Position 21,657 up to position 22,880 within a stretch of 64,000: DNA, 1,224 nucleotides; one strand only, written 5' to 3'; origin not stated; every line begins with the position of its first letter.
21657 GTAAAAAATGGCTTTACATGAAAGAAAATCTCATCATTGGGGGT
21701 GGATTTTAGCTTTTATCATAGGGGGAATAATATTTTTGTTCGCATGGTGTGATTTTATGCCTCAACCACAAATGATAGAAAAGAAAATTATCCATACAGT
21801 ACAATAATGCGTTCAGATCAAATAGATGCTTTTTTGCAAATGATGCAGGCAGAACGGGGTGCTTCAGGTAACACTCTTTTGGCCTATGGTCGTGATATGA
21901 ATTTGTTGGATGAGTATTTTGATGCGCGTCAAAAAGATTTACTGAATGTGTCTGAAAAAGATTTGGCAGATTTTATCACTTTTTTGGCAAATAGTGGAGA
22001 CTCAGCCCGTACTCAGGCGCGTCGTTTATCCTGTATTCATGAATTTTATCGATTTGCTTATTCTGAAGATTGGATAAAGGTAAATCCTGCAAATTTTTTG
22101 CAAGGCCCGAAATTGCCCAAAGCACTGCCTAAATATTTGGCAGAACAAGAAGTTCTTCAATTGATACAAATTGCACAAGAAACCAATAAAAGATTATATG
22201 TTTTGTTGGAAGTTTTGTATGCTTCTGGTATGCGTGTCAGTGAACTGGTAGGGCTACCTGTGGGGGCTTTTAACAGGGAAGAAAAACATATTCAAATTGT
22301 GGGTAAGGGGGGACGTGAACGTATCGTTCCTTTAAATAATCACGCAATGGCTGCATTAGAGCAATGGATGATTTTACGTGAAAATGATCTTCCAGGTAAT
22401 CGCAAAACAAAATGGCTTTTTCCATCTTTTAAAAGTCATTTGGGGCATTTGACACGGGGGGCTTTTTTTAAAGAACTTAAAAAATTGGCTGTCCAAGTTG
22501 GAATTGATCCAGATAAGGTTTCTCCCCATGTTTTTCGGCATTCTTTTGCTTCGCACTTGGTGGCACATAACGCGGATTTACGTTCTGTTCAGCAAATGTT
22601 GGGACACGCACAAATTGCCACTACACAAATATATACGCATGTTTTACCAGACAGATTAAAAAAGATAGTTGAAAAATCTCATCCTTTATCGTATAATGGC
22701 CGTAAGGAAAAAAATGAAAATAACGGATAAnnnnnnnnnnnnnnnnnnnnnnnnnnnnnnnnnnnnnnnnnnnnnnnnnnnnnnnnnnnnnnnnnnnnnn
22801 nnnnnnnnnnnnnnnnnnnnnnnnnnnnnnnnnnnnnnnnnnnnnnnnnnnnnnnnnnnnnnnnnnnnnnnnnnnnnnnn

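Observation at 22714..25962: lptG and lptD are fused in one reading frame across an A7 homopolymer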

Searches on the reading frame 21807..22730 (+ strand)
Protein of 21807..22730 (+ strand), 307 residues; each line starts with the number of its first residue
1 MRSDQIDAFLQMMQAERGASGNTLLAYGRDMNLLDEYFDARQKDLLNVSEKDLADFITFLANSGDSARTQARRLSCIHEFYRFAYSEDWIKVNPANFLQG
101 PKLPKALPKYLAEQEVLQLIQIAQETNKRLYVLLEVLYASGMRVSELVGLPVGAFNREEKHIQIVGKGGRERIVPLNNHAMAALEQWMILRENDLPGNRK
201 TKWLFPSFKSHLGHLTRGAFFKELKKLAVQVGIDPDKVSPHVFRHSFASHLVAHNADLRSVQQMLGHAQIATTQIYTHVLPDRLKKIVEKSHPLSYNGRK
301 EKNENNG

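Call 6: search_protein_families(library=pfam, proteins=[window:21807-22730:+])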
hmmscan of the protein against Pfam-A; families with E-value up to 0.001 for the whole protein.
window:21807-22730:+ (307 aa): 4 families
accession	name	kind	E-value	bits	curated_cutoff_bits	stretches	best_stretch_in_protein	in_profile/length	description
PF00589.27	Phage_integrase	-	2e-43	148.6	27.1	1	109-280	1-169/172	Phage integrase family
PF02899.23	Phage_int_SAM_1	-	1.2e-19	70.8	22.3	1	6-87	1-82/83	Phage integrase, N-terminal SAM-like domain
PF13102.12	Phage_int_SAM_5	-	2.2e-05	25.2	22.3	1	16-94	13-92/98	Phage integrase SAM-like domain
PF13495.12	Phage_int_SAM_4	-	0.0002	22.1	27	0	7-89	3-83/85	Phage integrase, N-terminal SAM-like domain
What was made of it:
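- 21807..22730 (+): Upstream xerD-type recombinase gene. Its end overlaps the lptF start by 17 nt. Pfam Phage_integrase plus SAM_1 (call 6).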
